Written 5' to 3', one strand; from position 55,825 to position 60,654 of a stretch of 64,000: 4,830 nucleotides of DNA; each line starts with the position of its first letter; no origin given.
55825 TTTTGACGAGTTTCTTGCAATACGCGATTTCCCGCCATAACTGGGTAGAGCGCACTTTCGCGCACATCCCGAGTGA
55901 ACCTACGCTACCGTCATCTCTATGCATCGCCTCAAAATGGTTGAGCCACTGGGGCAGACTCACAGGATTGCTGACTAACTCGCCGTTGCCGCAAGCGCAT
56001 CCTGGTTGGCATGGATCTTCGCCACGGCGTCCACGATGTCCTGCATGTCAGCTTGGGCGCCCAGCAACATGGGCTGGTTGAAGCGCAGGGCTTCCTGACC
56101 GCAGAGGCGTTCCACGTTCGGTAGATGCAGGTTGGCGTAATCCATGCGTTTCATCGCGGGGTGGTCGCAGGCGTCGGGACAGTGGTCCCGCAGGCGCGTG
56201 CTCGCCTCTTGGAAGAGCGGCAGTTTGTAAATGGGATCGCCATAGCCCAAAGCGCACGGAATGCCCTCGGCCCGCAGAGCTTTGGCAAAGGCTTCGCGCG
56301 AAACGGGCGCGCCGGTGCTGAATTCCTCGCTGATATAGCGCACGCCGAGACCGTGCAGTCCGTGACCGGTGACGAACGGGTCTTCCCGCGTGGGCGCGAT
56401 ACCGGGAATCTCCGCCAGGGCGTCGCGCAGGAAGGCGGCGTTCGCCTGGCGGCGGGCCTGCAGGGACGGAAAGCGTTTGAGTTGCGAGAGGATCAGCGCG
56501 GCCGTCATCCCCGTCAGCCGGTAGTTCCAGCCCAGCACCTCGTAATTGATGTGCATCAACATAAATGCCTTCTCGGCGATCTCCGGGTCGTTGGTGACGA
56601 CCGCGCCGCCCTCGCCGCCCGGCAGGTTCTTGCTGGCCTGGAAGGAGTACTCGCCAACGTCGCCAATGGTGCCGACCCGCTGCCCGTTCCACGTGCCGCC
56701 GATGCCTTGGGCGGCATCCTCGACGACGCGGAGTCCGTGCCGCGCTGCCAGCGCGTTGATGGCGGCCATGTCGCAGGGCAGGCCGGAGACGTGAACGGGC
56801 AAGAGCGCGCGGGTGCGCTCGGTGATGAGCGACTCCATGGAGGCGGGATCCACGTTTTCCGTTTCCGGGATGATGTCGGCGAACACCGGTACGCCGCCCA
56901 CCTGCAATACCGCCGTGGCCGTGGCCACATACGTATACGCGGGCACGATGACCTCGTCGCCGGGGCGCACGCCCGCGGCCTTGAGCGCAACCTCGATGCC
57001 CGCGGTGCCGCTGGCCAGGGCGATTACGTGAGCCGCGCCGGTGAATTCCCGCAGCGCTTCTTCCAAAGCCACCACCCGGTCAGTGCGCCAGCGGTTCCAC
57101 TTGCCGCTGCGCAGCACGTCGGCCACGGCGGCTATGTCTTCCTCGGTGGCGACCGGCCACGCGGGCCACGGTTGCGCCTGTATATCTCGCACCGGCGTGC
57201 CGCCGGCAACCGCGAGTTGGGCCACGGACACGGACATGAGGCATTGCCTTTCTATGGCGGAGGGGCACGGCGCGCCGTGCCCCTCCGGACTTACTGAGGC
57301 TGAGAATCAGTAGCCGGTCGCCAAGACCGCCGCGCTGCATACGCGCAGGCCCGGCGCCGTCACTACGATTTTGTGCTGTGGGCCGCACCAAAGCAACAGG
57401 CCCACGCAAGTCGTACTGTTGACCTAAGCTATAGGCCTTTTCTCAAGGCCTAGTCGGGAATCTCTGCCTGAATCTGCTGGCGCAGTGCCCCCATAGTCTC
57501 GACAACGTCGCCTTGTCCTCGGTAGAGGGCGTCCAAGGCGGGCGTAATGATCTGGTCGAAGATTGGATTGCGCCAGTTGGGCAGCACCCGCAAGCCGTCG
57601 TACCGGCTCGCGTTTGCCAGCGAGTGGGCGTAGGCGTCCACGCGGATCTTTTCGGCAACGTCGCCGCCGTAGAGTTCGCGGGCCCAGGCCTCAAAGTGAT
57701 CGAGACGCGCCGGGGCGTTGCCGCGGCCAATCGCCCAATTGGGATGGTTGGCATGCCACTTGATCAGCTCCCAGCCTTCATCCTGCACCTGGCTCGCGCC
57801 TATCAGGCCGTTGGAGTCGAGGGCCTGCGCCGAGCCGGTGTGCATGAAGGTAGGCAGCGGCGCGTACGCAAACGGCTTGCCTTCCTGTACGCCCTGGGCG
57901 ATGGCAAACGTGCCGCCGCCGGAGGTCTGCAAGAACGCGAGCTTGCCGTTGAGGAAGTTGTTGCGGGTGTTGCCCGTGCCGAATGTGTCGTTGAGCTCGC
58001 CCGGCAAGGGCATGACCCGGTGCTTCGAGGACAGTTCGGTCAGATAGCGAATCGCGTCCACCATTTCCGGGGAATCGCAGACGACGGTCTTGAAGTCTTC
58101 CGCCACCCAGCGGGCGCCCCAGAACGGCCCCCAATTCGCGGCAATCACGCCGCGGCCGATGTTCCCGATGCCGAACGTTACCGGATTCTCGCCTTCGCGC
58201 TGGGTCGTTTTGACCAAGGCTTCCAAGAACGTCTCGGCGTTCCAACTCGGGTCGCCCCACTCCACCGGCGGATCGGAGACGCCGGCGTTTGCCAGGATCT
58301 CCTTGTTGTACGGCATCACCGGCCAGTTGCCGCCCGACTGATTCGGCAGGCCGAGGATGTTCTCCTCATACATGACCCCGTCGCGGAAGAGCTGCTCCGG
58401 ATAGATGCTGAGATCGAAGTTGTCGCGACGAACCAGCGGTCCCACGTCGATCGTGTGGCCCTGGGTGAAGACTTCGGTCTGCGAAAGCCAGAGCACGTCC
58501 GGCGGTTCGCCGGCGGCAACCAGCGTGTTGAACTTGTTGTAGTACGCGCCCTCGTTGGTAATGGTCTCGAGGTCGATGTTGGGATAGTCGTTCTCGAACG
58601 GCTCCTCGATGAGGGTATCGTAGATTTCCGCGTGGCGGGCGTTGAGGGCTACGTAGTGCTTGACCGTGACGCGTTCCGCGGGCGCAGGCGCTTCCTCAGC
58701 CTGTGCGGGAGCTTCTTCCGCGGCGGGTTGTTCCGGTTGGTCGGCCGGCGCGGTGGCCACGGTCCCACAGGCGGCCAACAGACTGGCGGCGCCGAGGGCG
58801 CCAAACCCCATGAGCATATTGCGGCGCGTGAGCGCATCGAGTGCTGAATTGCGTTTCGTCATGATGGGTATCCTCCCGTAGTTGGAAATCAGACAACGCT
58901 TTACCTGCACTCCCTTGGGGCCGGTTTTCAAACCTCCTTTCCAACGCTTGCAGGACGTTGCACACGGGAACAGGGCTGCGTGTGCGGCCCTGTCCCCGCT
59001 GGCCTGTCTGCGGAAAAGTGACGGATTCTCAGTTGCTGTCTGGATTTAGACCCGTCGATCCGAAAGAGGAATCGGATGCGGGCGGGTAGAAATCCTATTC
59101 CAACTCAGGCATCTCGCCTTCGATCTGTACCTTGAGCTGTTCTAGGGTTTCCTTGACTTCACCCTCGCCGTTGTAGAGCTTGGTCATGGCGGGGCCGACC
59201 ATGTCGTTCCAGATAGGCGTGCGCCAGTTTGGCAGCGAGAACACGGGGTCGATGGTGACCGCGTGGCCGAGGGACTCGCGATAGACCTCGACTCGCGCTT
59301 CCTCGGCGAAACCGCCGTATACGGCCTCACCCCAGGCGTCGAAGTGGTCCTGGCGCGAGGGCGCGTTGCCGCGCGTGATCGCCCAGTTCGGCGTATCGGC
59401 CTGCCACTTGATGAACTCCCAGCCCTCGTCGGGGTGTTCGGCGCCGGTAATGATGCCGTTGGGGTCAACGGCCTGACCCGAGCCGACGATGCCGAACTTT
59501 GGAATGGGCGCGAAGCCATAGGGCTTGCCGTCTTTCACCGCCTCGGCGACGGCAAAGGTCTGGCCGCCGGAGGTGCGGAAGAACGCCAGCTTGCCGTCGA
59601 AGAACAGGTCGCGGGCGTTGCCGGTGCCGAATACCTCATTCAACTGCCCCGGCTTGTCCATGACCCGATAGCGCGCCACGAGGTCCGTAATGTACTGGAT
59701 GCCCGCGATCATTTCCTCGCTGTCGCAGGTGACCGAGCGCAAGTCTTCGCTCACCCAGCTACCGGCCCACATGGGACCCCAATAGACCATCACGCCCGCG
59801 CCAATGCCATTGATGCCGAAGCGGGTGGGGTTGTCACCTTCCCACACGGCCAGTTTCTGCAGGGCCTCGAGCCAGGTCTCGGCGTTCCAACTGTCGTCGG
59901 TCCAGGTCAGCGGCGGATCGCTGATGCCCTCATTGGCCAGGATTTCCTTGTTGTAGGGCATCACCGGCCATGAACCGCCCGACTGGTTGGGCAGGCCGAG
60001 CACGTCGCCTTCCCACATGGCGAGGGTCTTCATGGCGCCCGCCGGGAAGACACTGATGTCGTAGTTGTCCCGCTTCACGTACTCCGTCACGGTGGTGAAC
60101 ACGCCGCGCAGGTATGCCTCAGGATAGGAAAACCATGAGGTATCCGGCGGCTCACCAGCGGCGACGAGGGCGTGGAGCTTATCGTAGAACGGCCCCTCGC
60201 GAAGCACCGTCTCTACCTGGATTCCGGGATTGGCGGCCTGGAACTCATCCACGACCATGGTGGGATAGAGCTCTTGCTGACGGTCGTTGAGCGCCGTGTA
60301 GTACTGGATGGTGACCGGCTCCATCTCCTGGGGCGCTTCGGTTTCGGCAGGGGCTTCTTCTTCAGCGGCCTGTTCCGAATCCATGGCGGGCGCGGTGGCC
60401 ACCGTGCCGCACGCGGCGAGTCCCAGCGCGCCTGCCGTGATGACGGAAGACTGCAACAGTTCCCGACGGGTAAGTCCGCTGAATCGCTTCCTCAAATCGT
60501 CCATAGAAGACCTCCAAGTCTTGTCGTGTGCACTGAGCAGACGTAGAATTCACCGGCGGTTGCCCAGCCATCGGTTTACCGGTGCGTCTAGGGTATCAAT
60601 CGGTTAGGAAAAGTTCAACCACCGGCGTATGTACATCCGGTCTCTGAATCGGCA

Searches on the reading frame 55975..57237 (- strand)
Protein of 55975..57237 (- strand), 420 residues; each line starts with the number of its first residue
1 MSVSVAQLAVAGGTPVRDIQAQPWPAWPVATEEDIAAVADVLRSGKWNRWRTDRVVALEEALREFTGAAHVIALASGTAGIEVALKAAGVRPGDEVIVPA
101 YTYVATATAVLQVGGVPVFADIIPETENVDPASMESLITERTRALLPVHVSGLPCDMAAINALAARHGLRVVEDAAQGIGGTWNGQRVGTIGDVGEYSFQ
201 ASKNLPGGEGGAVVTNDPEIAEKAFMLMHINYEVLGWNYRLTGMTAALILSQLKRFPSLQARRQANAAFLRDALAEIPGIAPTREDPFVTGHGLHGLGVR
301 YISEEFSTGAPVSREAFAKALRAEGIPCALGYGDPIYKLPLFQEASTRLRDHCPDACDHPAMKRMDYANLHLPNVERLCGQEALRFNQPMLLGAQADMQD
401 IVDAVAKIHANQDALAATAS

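Call 110: search_protein_families(library=pfam, proteins=[window:55975-57237:-], max_evalue=0.00001)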
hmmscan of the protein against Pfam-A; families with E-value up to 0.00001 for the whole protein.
window:55975-57237:- (420 aa): 5 families
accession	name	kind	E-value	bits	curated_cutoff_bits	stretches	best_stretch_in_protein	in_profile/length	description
PF01041.23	DegT_DnrJ_EryC1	-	1.6e-94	317.6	19.8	1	31-358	4-333/360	DegT/DnrJ/EryC1/StrS aminotransferase family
PF01212.27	Beta_elim_lyase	-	1.1e-11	45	27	1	54-285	33-276/288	Beta-eliminating lyase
PF00155.27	Aminotran_1_2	-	1.1e-07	31.8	19.7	1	41-326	29-328/361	Aminotransferase class I and II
PF01053.26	Cys_Met_Meta_PP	-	6.4e-07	28.7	27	1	47-300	46-251/381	Cys/Met metabolism PLP-dependent enzyme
PF00266.25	Aminotran_5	-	1.1e-06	28.4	21.5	1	53-180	43-181/371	Aminotransferase class-V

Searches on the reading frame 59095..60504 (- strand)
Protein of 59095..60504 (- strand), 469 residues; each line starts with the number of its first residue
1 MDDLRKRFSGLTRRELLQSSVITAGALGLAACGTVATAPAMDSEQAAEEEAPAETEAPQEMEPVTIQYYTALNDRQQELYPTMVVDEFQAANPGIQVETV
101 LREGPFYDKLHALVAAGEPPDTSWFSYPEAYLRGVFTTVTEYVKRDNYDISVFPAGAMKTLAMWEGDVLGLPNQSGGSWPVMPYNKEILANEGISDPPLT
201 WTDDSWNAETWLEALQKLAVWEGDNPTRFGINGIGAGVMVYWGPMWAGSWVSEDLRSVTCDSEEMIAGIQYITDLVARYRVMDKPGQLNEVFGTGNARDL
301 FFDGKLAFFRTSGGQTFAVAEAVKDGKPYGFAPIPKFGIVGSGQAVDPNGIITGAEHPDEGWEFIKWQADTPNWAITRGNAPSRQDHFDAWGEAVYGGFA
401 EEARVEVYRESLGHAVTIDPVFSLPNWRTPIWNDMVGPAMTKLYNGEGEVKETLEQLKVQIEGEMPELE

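Call 110: search_protein_families(library=pfam, proteins=[window:59095-60504:-], max_evalue=0.00001)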
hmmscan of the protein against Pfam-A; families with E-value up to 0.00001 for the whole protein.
window:59095-60504:- (469 aa): 1 family
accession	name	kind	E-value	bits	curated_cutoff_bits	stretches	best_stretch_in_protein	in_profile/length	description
PF01547.30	SBP_bac_1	-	2.5e-19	70.8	26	1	81-369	11-301/307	Bacterial extracellular solute-binding protein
